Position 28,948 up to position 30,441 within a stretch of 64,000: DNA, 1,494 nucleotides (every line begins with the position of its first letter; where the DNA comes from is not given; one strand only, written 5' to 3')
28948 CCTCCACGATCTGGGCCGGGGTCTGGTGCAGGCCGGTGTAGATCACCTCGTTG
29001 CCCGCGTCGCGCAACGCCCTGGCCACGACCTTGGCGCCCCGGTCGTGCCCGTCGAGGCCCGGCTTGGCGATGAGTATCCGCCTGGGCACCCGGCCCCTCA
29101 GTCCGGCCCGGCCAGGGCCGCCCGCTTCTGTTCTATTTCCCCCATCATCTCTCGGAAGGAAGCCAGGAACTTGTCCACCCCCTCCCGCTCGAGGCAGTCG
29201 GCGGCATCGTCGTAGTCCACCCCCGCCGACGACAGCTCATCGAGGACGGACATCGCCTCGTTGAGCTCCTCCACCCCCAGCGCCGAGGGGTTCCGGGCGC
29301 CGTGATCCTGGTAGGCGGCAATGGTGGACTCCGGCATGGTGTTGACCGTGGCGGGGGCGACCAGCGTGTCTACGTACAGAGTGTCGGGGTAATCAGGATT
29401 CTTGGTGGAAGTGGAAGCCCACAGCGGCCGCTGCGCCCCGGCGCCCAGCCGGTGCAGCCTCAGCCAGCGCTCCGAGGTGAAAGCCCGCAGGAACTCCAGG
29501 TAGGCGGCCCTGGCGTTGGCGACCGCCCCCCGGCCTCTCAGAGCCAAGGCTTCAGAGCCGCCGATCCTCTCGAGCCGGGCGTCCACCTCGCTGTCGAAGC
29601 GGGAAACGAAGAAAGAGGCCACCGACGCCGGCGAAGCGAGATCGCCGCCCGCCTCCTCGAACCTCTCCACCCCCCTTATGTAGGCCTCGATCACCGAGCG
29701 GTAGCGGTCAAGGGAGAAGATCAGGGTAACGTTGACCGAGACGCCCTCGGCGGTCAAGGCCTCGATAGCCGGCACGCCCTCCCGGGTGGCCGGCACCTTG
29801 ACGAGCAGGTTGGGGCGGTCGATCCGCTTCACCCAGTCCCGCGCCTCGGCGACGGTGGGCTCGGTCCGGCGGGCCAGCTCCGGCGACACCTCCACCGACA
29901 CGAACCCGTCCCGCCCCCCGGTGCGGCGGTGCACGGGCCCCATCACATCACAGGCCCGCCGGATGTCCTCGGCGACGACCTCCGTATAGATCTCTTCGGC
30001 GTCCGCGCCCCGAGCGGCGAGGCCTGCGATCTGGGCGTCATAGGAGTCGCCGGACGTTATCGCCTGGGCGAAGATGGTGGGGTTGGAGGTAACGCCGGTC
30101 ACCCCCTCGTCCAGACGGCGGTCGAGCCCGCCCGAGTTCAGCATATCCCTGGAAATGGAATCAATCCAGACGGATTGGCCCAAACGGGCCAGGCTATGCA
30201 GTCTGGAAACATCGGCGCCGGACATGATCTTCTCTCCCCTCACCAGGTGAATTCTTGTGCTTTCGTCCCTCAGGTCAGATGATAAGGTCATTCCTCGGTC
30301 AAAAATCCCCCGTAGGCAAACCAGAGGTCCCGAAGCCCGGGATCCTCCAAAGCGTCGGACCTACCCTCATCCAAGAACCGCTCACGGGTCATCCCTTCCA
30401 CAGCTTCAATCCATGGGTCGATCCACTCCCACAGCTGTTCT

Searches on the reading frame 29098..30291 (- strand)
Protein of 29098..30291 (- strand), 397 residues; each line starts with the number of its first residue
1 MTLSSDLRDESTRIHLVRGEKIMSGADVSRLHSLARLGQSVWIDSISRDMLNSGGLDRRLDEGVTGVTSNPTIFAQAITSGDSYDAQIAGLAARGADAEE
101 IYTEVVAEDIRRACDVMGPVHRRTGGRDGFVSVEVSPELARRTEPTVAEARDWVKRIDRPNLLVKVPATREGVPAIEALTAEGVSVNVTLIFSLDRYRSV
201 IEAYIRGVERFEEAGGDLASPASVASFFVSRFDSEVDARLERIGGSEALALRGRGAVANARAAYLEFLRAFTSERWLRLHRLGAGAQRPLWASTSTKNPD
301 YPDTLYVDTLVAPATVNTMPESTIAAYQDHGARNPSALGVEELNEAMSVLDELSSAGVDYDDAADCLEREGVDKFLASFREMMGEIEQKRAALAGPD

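Call 54: search_protein_families(library=pfam, proteins=[window:29098-30291:-], max_evalue=0.001)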
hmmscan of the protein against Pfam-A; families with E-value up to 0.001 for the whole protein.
window:29098-30291:- (397 aa): 1 family
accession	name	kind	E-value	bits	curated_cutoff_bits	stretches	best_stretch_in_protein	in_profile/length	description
PF00923.25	TAL_FSA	-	2e-76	257.5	27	1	41-386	1-285/285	Transaldolase/Fructose-6-phosphate aldolase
